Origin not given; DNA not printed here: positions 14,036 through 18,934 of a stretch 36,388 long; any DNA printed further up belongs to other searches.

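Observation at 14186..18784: Oversized, highly divergent pyruvate-carboxylase-type enzyme with a non-canonical biotin-attachment motif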

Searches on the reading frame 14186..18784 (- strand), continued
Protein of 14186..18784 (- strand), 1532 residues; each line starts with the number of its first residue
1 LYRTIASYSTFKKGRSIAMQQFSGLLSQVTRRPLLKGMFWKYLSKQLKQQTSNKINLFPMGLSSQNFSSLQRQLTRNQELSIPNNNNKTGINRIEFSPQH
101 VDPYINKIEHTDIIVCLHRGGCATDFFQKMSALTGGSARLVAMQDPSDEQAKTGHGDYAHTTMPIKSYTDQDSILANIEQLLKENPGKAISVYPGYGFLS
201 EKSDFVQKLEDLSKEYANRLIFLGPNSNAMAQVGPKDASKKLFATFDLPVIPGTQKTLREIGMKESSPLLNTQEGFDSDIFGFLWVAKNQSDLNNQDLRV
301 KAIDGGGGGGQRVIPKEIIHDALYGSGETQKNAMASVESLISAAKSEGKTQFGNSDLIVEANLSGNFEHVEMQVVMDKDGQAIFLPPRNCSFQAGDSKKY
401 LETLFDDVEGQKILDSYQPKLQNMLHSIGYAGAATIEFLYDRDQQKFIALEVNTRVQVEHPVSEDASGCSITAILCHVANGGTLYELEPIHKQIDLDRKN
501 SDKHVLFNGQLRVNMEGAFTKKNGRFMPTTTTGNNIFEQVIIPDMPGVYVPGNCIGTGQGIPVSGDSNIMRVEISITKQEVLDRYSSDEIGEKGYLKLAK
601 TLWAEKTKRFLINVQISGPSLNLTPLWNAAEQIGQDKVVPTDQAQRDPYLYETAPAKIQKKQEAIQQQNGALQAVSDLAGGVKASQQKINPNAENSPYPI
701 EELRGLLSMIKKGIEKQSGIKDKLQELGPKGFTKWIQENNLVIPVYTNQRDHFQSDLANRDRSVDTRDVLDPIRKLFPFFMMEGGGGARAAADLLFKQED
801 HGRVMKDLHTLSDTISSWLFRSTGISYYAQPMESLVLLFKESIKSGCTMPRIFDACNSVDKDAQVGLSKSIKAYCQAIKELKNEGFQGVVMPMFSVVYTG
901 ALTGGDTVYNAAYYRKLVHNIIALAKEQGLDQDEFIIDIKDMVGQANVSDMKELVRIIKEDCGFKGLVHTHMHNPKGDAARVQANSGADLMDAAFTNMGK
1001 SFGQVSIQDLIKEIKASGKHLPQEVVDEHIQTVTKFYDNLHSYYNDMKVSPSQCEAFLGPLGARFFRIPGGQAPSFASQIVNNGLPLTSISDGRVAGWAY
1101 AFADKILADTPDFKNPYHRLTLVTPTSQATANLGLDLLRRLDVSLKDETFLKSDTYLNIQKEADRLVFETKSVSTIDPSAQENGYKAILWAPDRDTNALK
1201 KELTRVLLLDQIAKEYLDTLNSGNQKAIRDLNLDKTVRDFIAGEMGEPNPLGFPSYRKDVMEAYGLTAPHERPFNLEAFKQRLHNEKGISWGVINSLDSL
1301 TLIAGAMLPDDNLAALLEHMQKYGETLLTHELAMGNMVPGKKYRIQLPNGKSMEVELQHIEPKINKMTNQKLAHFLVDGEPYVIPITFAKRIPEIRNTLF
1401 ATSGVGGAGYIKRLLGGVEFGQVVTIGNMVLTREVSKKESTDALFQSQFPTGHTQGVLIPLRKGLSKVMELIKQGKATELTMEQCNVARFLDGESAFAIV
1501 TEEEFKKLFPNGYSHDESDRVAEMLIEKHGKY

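Call 8: find_homologous_proteins(query=window:14186-18784:-, max_evalue=0.00001)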
Query window:14186-18784:- (1532 aa): 1980 proteins with E <= 0.00001 among 8000 candidates; the best 120 are listed.
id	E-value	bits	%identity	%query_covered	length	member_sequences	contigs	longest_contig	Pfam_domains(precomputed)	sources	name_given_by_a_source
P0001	0.0e+0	3459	100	99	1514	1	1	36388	PF02786.23,PF00289.29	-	-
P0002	0.0e+0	1093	52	27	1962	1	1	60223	PF02786.23,PF00289.29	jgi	jgi:pyruvate carboxylase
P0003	5.9e-44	168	24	29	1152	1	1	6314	PF00682.26,PF02786.23,PF00364.29,PF00289.29,PF02222.28,PF02436.24,PF25917.1,PF07478.19,PF02785.26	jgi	-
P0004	5.9e-44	168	24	29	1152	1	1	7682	PF00682.26,PF02786.23,PF00364.29,PF00289.29,PF02222.28,PF02436.24,PF25917.1,PF07478.19,PF02785.26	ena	-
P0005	2.8e-43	166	25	30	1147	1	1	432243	PF25984.1,PF00682.26,PF02786.23,PF00364.29,PF00289.29,PF02222.28,PF02436.24,PF25917.1,PF07478.19,PF02785.26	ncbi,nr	ncbi:MAG: pyruvate carboxylase [Acidobacteria bacterium]|nr:pyruvate carboxylase [Acidobacteriota ba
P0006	3.8e-42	162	28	24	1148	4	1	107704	PF13535.12,PF00682.26,PF02786.23,PF00364.29,PF00289.29,PF02222.28,PF02436.24,PF02655.20,PF25917.1,PF07478.19,PF02785.26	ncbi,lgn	-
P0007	4.3e-42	162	25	63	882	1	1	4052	PF00682.26,PF02786.23,PF00289.29,PF02222.28,PF07478.19,PF02785.26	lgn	-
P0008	1.6e-41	160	25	30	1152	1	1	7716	PF00682.26,PF02786.23,PF00364.29,PF00289.29,PF02222.28,PF02436.24,PF25917.1,PF07478.19,PF02785.26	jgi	jgi:pyruvate carboxylase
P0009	2.1e-41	160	25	29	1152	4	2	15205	PF00682.26,PF02786.23,PF00364.29,PF00289.29,PF02222.28,PF02436.24,PF25917.1,PF07478.19,PF02785.26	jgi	-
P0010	2.8e-41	160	26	29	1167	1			PF00682.26,PF02786.23,PF00364.29,PF00289.29,PF02222.28,PF02436.24,PF02655.20,PF07478.19,PF02785.26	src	-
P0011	3.0e-41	159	26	24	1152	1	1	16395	PF00682.26,PF02786.23,PF00364.29,PF00289.29,PF02222.28,PF02436.24,PF25917.1,PF07478.19,PF02785.26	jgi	jgi:pyruvate carboxylase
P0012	3.7e-41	159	24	29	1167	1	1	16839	PF00682.26,PF02786.23,PF00364.29,PF00289.29,PF02222.28,PF02436.24,PF25917.1,PF07478.19,PF02785.26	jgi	jgi:pyruvate carboxylase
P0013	4.2e-41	159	28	25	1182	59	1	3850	PF00682.26,PF02786.23,PF00364.29,PF00289.29,PF02222.28,PF02436.24,PF25917.1,PF07478.19,PF02785.26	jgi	jgi:pyruvate carboxylase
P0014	5.2e-41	159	25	29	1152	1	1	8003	PF00682.26,PF02786.23,PF00364.29,PF00289.29,PF02222.28,PF02436.24,PF25917.1,PF07478.19,PF02785.26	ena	-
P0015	6.0e-41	158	27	23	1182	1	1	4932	PF00682.26,PF02786.23,PF00364.29,PF00289.29,PF02222.28,PF02436.24,PF25917.1,PF07478.19,PF02785.26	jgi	jgi:pyruvate carboxylase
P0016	6.2e-41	158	27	23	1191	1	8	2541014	PF00682.26,PF02786.23,PF00364.29,PF00289.29,PF02222.28,PF02436.24,PF25917.1,PF07478.19,PF02785.26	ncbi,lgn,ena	-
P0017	8.5e-41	158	26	29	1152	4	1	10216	PF00682.26,PF02786.23,PF00364.29,PF00289.29,PF02222.28,PF02436.24,PF25917.1,PF07478.19,PF02785.26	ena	-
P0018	9.3e-41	158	27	23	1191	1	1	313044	PF00682.26,PF02786.23,PF00364.29,PF00289.29,PF02222.28,PF02436.24,PF25917.1,PF07478.19,PF02785.26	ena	-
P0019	1.2e-40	158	25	25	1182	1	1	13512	PF00682.26,PF02786.23,PF00364.29,PF00289.29,PF02222.28,PF02436.24,PF25919.1,PF25917.1,PF07478.19,PF02785.26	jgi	jgi:pyruvate carboxylase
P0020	1.4e-40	157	27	23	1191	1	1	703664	PF00682.26,PF02786.23,PF00364.29,PF00289.29,PF02222.28,PF02436.24,PF25917.1,PF07478.19,PF02785.26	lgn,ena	-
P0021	2.0e-40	157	25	25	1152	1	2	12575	PF00682.26,PF02786.23,PF00364.29,PF00289.29,PF02222.28,PF02436.24,PF25919.1,PF25917.1,PF07478.19,PF02785.26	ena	-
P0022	2.0e-40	157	26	27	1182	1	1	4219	PF00682.26,PF02786.23,PF00364.29,PF00289.29,PF02222.28,PF02436.24,PF25919.1,PF25917.1,PF07478.19,PF02785.26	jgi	jgi:pyruvate carboxylase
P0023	2.3e-40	157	26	23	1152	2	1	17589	PF00682.26,PF02786.23,PF00364.29,PF00289.29,PF02222.28,PF02436.24,PF25917.1,PF07478.19,PF02785.26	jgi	jgi:pyruvate carboxylase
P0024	2.8e-40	156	31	22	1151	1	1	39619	PF25973.1,PF25984.1,PF00682.26,PF02786.23,PF00364.29,PF00289.29,PF02222.28,PF02436.24,PF02655.20,PF07478.19,PF02785.26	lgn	-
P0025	3.4e-40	156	28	24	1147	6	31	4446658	PF00682.26,PF02786.23,PF00364.29,PF00289.29,PF02222.28,PF02436.24,PF02655.20,PF07478.19,PF02785.26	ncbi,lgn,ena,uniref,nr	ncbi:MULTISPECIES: pyruvate carboxylase [Oceanobacillus]|uniref:Pyruvate carboxylase n=1 Tax=Oceanob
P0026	4.6e-40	156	25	29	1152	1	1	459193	PF00682.26,PF02786.23,PF00364.29,PF00289.29,PF02222.28,PF02436.24,PF25917.1,PF07478.19,PF02785.26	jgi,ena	jgi:pyruvate carboxylase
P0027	4.6e-40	156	27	23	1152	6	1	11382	PF00682.26,PF02786.23,PF00364.29,PF00289.29,PF02222.28,PF02436.24,PF25917.1,PF07478.19,PF02785.26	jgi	jgi:pyruvate carboxylase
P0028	5.0e-40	155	25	29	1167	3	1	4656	PF00682.26,PF02786.23,PF00364.29,PF00289.29,PF02222.28,PF02436.24,PF25917.1,PF07478.19,PF02785.26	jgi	jgi:pyruvate carboxylase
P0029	5.7e-40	155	29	23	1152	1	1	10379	PF00682.26,PF02786.23,PF00364.29,PF00289.29,PF02222.28,PF02436.24,PF02655.20,PF25917.1,PF07478.19,PF02785.26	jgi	jgi:pyruvate carboxylase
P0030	5.9e-40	155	24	29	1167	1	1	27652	PF00682.26,PF02786.23,PF00364.29,PF00289.29,PF02222.28,PF02436.24,PF25917.1,PF07478.19,PF02785.26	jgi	jgi:pyruvate carboxylase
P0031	6.4e-40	155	25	64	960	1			PF00682.26,PF02786.23,PF00289.29,PF02222.28,PF02436.24,PF02655.20,PF07478.19,PF02785.26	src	-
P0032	6.6e-40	155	29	21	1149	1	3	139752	PF13535.12,PF00682.26,PF02786.23,PF00364.29,PF00289.29,PF02222.28,PF02436.24,PF02655.20,PF25917.1,PF07478.19,PF02785.26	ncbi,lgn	ncbi:MAG: pyruvate carboxylase [Thiotrichales bacterium]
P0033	6.7e-40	155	27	25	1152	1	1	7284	PF00682.26,PF02786.23,PF00364.29,PF00289.29,PF02222.28,PF02436.24,PF02655.20,PF25917.1,PF07478.19,PF02785.26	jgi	-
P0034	7.6e-40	155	24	67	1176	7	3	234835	PF25973.1,PF00682.26,PF02786.23,PF00364.29,PF00289.29,PF02222.28,PF02436.24,PF07478.19,PF02785.26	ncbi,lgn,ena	-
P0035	9.1e-40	155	23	28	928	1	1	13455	PF00682.26,PF02786.23,PF00289.29,PF02222.28,PF02436.24,PF07478.19,PF02785.26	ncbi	ncbi:MAG: pyruvate carboxylase, partial [Candidatus Acidiferrum sp.]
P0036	9.3e-40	155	28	23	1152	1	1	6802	PF00682.26,PF02786.23,PF00364.29,PF00289.29,PF02222.28,PF02436.24,PF02655.20,PF25917.1,PF07478.19,PF02785.26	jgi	jgi:pyruvate carboxylase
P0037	1.1e-39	154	28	23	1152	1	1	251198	PF00682.26,PF02786.23,PF00364.29,PF00289.29,PF02222.28,PF02436.24,PF02655.20,PF25917.1,PF07478.19,PF02785.26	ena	-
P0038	1.1e-39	154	29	23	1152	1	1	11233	PF00682.26,PF02786.23,PF00364.29,PF00289.29,PF02222.28,PF02436.24,PF02655.20,PF25917.1,PF07478.19,PF02785.26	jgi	jgi:pyruvate carboxylase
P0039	1.1e-39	154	26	23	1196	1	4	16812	PF00682.26,PF02786.23,PF00364.29,PF00289.29,PF02222.28,PF02436.24,PF25917.1,PF07478.19,PF02785.26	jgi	jgi:pyruvate carboxylase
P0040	1.2e-39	154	28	26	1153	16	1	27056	PF00682.26,PF02786.23,PF00364.29,PF00289.29,PF02222.28,PF02436.24,PF02655.20,PF07478.19,PF02785.26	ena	-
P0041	1.3e-39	154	24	29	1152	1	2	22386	PF00682.26,PF02786.23,PF00364.29,PF00289.29,PF02222.28,PF02436.24,PF25917.1,PF07478.19,PF02785.26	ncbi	-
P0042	1.4e-39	154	27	23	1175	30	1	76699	PF00682.26,PF02786.23,PF00364.29,PF00289.29,PF02222.28,PF02436.24,PF02655.20,PF25917.1,PF07478.19,PF02785.26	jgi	-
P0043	1.4e-39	154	26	23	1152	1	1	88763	PF00682.26,PF02786.23,PF00364.29,PF00289.29,PF02222.28,PF02436.24,PF25917.1,PF07478.19,PF02785.26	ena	-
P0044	1.5e-39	154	27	23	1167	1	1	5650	PF00682.26,PF02786.23,PF00364.29,PF00289.29,PF02222.28,PF02436.24,PF25917.1,PF07478.19,PF02785.26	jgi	jgi:pyruvate carboxylase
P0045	1.5e-39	154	24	28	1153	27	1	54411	PF00682.26,PF02786.23,PF00364.29,PF00289.29,PF02222.28,PF02436.24,PF25917.1,PF07478.19,PF02785.26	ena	-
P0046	1.6e-39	154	28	23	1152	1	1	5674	PF00682.26,PF02786.23,PF00364.29,PF00289.29,PF02222.28,PF02436.24,PF02655.20,PF25917.1,PF07478.19,PF02785.26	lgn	-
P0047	1.7e-39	154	28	23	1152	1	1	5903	PF00682.26,PF02786.23,PF00364.29,PF00289.29,PF02222.28,PF02436.24,PF02655.20,PF25917.1,PF07478.19,PF02785.26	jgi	jgi:pyruvate carboxylase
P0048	1.8e-39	154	24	68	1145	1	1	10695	PF00682.26,PF02786.23,PF00364.29,PF00289.29,PF02436.24,PF25917.1,PF07478.19,PF02785.26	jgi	jgi:pyruvate carboxylase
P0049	1.9e-39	153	28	23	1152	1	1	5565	PF00682.26,PF02786.23,PF00364.29,PF00289.29,PF02222.28,PF02436.24,PF02655.20,PF25917.1,PF07478.19,PF02785.26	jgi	jgi:pyruvate carboxylase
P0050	2.0e-39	153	23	67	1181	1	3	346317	PF00682.26,PF02786.23,PF00364.29,PF00289.29,PF02222.28,PF02436.24,PF07478.19,PF02785.26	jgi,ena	jgi:pyruvate carboxylase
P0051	2.1e-39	153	26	23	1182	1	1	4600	PF00682.26,PF02786.23,PF00364.29,PF00289.29,PF02222.28,PF02436.24,PF25919.1,PF25917.1,PF07478.19,PF02785.26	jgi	jgi:pyruvate carboxylase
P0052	2.2e-39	153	27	24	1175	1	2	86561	PF00682.26,PF02786.23,PF00364.29,PF00289.29,PF02222.28,PF02436.24,PF25917.1,PF07478.19,PF02785.26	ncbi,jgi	jgi:pyruvate carboxylase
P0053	2.2e-39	153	26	27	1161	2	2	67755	PF25984.1,PF13535.12,PF00682.26,PF02786.23,PF00364.29,PF00289.29,PF02222.28,PF02436.24,PF25917.1,PF07478.19,PF02785.26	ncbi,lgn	-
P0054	2.3e-39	153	24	25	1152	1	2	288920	PF00682.26,PF02786.23,PF00364.29,PF00289.29,PF02222.28,PF02436.24,PF25917.1,PF07478.19,PF02785.26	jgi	jgi:pyruvate carboxylase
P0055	2.4e-39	153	24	67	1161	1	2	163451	PF25973.1,PF00682.26,PF02786.23,PF00364.29,PF00289.29,PF02222.28,PF02436.24,PF07478.19,PF02785.26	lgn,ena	-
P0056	2.4e-39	153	26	23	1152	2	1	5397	PF00682.26,PF02786.23,PF00364.29,PF00289.29,PF02222.28,PF02436.24,PF25917.1,PF07478.19,PF02785.26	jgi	jgi:pyruvate carboxylase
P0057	2.6e-39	153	28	23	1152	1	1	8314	PF00682.26,PF02786.23,PF00364.29,PF00289.29,PF02222.28,PF02436.24,PF02655.20,PF25917.1,PF07478.19,PF02785.26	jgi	jgi:pyruvate carboxylase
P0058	2.7e-39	153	26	23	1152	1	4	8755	PF00682.26,PF02786.23,PF00364.29,PF00289.29,PF02222.28,PF02436.24,PF25917.1,PF07478.19,PF02785.26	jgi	jgi:pyruvate carboxylase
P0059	2.8e-39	153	27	25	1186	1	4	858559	PF00682.26,PF02786.23,PF00364.29,PF00289.29,PF02222.28,PF02436.24,PF07478.19,PF02785.26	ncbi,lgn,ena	-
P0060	2.9e-39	153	26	23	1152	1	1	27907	PF00682.26,PF02786.23,PF00364.29,PF00289.29,PF02222.28,PF02436.24,PF25917.1,PF07478.19,PF02785.26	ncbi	ncbi:MAG TPA: pyruvate carboxylase [Candidatus Acidoferrum sp.]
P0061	3.1e-39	153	27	23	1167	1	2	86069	PF00682.26,PF02786.23,PF00364.29,PF00289.29,PF02222.28,PF02436.24,PF25917.1,PF07478.19,PF02785.26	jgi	jgi:pyruvate carboxylase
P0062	3.2e-39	153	27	23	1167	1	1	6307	PF00682.26,PF02786.23,PF00364.29,PF00289.29,PF02222.28,PF02436.24,PF25917.1,PF07478.19,PF02785.26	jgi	jgi:pyruvate carboxylase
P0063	3.2e-39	153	25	29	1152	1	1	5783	PF00682.26,PF02786.23,PF00364.29,PF00289.29,PF02222.28,PF02436.24,PF25917.1,PF07478.19,PF02785.26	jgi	jgi:pyruvate carboxylase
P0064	3.3e-39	153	26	25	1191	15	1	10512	PF00682.26,PF02786.23,PF00364.29,PF00289.29,PF02222.28,PF02436.24,PF02655.20,PF25917.1,PF07478.19,PF02785.26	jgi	jgi:pyruvate carboxylase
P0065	3.4e-39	153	25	29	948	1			PF00682.26,PF02786.23,PF00289.29,PF02222.28,PF02436.24,PF07478.19,PF02785.26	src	-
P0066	3.8e-39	152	24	29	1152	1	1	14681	PF00682.26,PF02786.23,PF00364.29,PF00289.29,PF02222.28,PF02436.24,PF25917.1,PF07478.19,PF02785.26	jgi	jgi:pyruvate carboxylase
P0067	3.9e-39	152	28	27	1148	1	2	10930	PF00682.26,PF02786.23,PF00364.29,PF00289.29,PF02222.28,PF02436.24,PF25919.1,PF25917.1,PF07478.19,PF02785.26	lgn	-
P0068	4.2e-39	152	27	23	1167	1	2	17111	PF00682.26,PF02786.23,PF00364.29,PF00289.29,PF02222.28,PF02436.24,PF25917.1,PF07478.19,PF02785.26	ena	-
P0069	4.2e-39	152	28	20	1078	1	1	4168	PF00682.26,PF02786.23,PF00364.29,PF00289.29,PF02222.28,PF02436.24,PF02655.20,PF25917.1,PF07478.19,PF02785.26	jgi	jgi:pyruvate carboxylase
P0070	5.1e-39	152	25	67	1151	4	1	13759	PF25984.1,PF13535.12,PF00682.26,PF02786.23,PF00364.29,PF00289.29,PF02222.28,PF02436.24,PF07478.19,PF02785.26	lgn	-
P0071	5.2e-39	152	26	23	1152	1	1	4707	PF00682.26,PF02786.23,PF00364.29,PF00289.29,PF02222.28,PF02436.24,PF25917.1,PF07478.19,PF02785.26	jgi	jgi:pyruvate carboxylase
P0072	5.5e-39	152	25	28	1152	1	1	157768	PF00682.26,PF02786.23,PF00364.29,PF00289.29,PF02222.28,PF02436.24,PF25919.1,PF25917.1,PF07478.19,PF02785.26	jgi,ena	-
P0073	5.5e-39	152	27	28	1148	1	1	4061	PF25973.1,PF00682.26,PF02786.23,PF00364.29,PF00289.29,PF02222.28,PF02436.24,PF25917.1,PF07478.19,PF02785.26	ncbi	-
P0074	5.5e-39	152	23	29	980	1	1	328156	PF00682.26,PF02786.23,PF00289.29,PF02222.28,PF02436.24,PF07478.19,PF02785.26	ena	-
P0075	6.1e-39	152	25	63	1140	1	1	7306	PF00682.26,PF02786.23,PF00364.29,PF00289.29,PF02222.28,PF02436.24,PF02655.20,PF25917.1,PF07478.19,PF02785.26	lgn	-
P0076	7.3e-39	152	24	29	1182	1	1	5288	PF00682.26,PF02786.23,PF00364.29,PF00289.29,PF02222.28,PF02436.24,PF02655.20,PF25917.1,PF07478.19,PF02785.26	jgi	jgi:pyruvate carboxylase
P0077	7.5e-39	152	23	28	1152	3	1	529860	PF00682.26,PF02786.23,PF00364.29,PF00289.29,PF02222.28,PF02436.24,PF25917.1,PF07478.19,PF02785.26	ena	-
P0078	9.6e-39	151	24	67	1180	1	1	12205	PF00682.26,PF02786.23,PF00364.29,PF00289.29,PF02222.28,PF02436.24,PF07478.19,PF02785.26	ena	-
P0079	9.9e-39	151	24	67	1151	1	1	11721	PF00682.26,PF02786.23,PF00364.29,PF00289.29,PF02222.28,PF02436.24,PF07478.19,PF02785.26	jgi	jgi:pyruvate carboxylase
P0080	1.0e-38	151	25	28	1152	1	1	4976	PF00682.26,PF02786.23,PF00364.29,PF00289.29,PF02222.28,PF02436.24,PF02655.20,PF25917.1,PF07478.19,PF02785.26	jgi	jgi:pyruvate carboxylase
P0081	1.2e-38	151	25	29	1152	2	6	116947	PF00682.26,PF02786.23,PF00364.29,PF00289.29,PF02222.28,PF02436.24,PF25917.1,PF07478.19,PF02785.26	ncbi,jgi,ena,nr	ncbi:MAG TPA: pyruvate carboxylase [Candidatus Acidoferrum sp.]|nr:pyruvate carboxylase [Candidatus 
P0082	1.2e-38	151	29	23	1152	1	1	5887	PF00682.26,PF02786.23,PF00364.29,PF00289.29,PF02222.28,PF02436.24,PF25917.1,PF07478.19,PF02785.26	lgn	-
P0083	1.3e-38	151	24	67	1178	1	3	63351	PF25973.1,PF00682.26,PF02786.23,PF00364.29,PF00289.29,PF02222.28,PF02436.24,PF25919.1,PF25917.1,PF07478.19,PF02785.26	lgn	-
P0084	1.3e-38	151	26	28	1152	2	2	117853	PF00682.26,PF02786.23,PF00364.29,PF00289.29,PF02222.28,PF02436.24,PF25917.1,PF07478.19,PF02785.26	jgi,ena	jgi:pyruvate carboxylase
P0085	1.3e-38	151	26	24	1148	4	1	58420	PF25973.1,PF00682.26,PF02786.23,PF00364.29,PF00289.29,PF02222.28,PF02436.24,PF07478.19,PF02785.26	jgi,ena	jgi:pyruvate carboxylase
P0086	1.5e-38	151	27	23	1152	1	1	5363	PF00682.26,PF02786.23,PF00364.29,PF00289.29,PF02222.28,PF02436.24,PF25917.1,PF07478.19,PF02785.26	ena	-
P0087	1.5e-38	151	28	21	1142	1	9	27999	PF00682.26,PF02786.23,PF00364.29,PF00289.29,PF02222.28,PF02436.24,PF07478.19,PF02785.26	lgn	-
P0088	1.6e-38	150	24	28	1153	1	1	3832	PF00682.26,PF02786.23,PF00364.29,PF00289.29,PF02222.28,PF02436.24,PF25917.1,PF07478.19,PF02785.26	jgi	-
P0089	1.7e-38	150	24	63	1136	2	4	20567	PF00682.26,PF02786.23,PF00364.29,PF00289.29,PF02222.28,PF02436.24,PF02655.20,PF25917.1,PF07478.19,PF02785.26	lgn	-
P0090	2.2e-38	150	24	29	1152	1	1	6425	PF00682.26,PF02786.23,PF00364.29,PF00289.29,PF02222.28,PF02436.24,PF25917.1,PF07478.19,PF02785.26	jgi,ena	-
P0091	2.2e-38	150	25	52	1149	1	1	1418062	PF00682.26,PF02786.23,PF00364.29,PF00289.29,PF02222.28,PF02436.24,PF02655.20,PF07478.19,PF02785.26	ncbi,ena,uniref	ncbi:pyruvate carboxylase [Marinoscillum sp.]|uniref:pyruvate carboxylase n=1 Tax=Marinoscillum sp. 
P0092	2.4e-38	150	25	63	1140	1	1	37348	PF00682.26,PF02786.23,PF00364.29,PF00289.29,PF02222.28,PF02436.24,PF02655.20,PF25917.1,PF07478.19,PF02785.26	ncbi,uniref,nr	ncbi:pyruvate carboxylase [Paucilactobacillus kaifaensis]|uniref:pyruvate carboxylase n=1 Tax=Paucil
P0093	2.4e-38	150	25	29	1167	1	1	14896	PF00682.26,PF02786.23,PF00364.29,PF00289.29,PF02222.28,PF02436.24,PF25917.1,PF07478.19,PF02785.26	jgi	jgi:pyruvate carboxylase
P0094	2.5e-38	150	24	28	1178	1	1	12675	PF00682.26,PF02786.23,PF00364.29,PF00289.29,PF02222.28,PF02436.24,PF25917.1,PF07478.19,PF02785.26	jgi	jgi:pyruvate carboxylase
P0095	2.6e-38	150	26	30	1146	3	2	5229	PF00682.26,PF02786.23,PF00364.29,PF00289.29,PF02222.28,PF02436.24,PF25917.1,PF07478.19,PF02785.26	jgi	jgi:pyruvate carboxylase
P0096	2.8e-38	150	25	31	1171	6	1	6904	PF00682.26,PF02786.23,PF00364.29,PF00289.29,PF02222.28,PF02436.24,PF07478.19,PF02785.26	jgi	jgi:pyruvate carboxylase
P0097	2.9e-38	150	25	31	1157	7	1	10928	PF00682.26,PF02786.23,PF00364.29,PF00289.29,PF02222.28,PF02436.24,PF25917.1,PF07478.19,PF02785.26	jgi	jgi:pyruvate carboxylase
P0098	3.4e-38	149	24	27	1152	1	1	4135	PF00682.26,PF02786.23,PF00364.29,PF00289.29,PF02222.28,PF02436.24,PF02655.20,PF25919.1,PF25917.1,PF07478.19,PF02785.26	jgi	-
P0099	3.5e-38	149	27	24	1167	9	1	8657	PF00682.26,PF02786.23,PF00364.29,PF00289.29,PF02222.28,PF02436.24,PF02655.20,PF25917.1,PF07478.19,PF02785.26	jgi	jgi:pyruvate carboxylase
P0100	4.0e-38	149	24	63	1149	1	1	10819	PF00682.26,PF02786.23,PF00364.29,PF00289.29,PF02222.28,PF02436.24,PF07478.19,PF02785.26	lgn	-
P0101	4.2e-38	149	23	67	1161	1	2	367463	PF25973.1,PF00682.26,PF02786.23,PF00364.29,PF00289.29,PF02222.28,PF02436.24,PF25919.1,PF07478.19,PF02785.26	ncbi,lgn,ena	-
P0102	4.3e-38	149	24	28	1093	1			PF00682.26,PF02786.23,PF00289.29,PF02222.28,PF02436.24,PF07478.19,PF02785.26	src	-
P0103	4.3e-38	149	24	28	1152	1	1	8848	PF00682.26,PF02786.23,PF00364.29,PF00289.29,PF02222.28,PF02436.24,PF25919.1,PF25917.1,PF07478.19,PF02785.26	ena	-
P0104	4.3e-38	149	24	28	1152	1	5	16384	PF00682.26,PF02786.23,PF00364.29,PF00289.29,PF02222.28,PF02436.24,PF25919.1,PF25917.1,PF07478.19,PF02785.26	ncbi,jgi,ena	-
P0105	4.5e-38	149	24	28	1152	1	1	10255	PF00682.26,PF02786.23,PF00364.29,PF00289.29,PF02222.28,PF02436.24,PF25919.1,PF25917.1,PF07478.19,PF02785.26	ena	-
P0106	5.6e-38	149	26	63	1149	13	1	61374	PF00682.26,PF02786.23,PF00364.29,PF00289.29,PF02222.28,PF02436.24,PF02655.20,PF25917.1,PF07478.19,PF02785.26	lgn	-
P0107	6.2e-38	148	24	29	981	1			PF00682.26,PF02786.23,PF00289.29,PF02222.28,PF02436.24,PF07478.19,PF02785.26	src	-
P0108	6.9e-38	148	26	26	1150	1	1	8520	PF00682.26,PF02786.23,PF00364.29,PF00289.29,PF02222.28,PF02436.24,PF02655.20,PF07478.19,PF02785.26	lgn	-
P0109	7.1e-38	148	24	62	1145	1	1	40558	PF00682.26,PF02786.23,PF00364.29,PF00289.29,PF02436.24,PF07478.19,PF02785.26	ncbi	-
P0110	7.2e-38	148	25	64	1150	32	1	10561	PF13535.12,PF00682.26,PF02786.23,PF00364.29,PF00289.29,PF02222.28,PF02436.24,PF02655.20,PF07478.19,PF02785.26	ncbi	ncbi:MAG: pyruvate carboxylase [Psychroflexus sp.]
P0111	7.6e-38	148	24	62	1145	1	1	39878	PF00682.26,PF02786.23,PF00364.29,PF00289.29,PF02436.24,PF07478.19,PF02785.26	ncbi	-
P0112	8.3e-38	148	24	62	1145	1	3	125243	PF00682.26,PF02786.23,PF00364.29,PF00289.29,PF02436.24,PF07478.19,PF02785.26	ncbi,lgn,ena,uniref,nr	ncbi:pyruvate carboxylase [Paracoccus aeridis]|uniref:pyruvate carboxylase n=1 Tax=Paracoccus aeridi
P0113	8.8e-38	148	27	23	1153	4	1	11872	PF00682.26,PF02786.23,PF00364.29,PF00289.29,PF02222.28,PF02436.24,PF25917.1,PF07478.19,PF02785.26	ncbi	-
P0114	8.9e-38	148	24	62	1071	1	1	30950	PF00682.26,PF02786.23,PF00364.29,PF00289.29,PF02222.28,PF02436.24,PF07478.19,PF02785.26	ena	-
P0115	9.9e-38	148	24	67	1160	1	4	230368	PF00682.26,PF02786.23,PF00364.29,PF00289.29,PF02222.28,PF02436.24,PF25919.1,PF07478.19,PF02785.26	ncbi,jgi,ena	jgi:pyruvate carboxylase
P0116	1.1e-37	148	24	27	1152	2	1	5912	PF00682.26,PF02786.23,PF00364.29,PF00289.29,PF02222.28,PF02436.24,PF25917.1,PF07478.19,PF02785.26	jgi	-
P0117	1.1e-37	148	24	28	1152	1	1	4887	PF00682.26,PF02786.23,PF00364.29,PF00289.29,PF02222.28,PF02436.24,PF25919.1,PF25917.1,PF07478.19,PF02785.26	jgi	-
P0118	1.1e-37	148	24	54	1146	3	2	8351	PF00682.26,PF02786.23,PF00364.29,PF00289.29,PF02222.28,PF02436.24,PF07478.19,PF02785.26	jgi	-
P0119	1.2e-37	148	23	67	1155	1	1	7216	PF00682.26,PF02786.23,PF00364.29,PF00289.29,PF02222.28,PF02436.24,PF07478.19,PF02785.26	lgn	-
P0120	1.3e-37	147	26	21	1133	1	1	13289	PF00682.26,PF02786.23,PF00364.29,PF00289.29,PF02222.28,PF02436.24,PF25917.1,PF07478.19,PF02785.26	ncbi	-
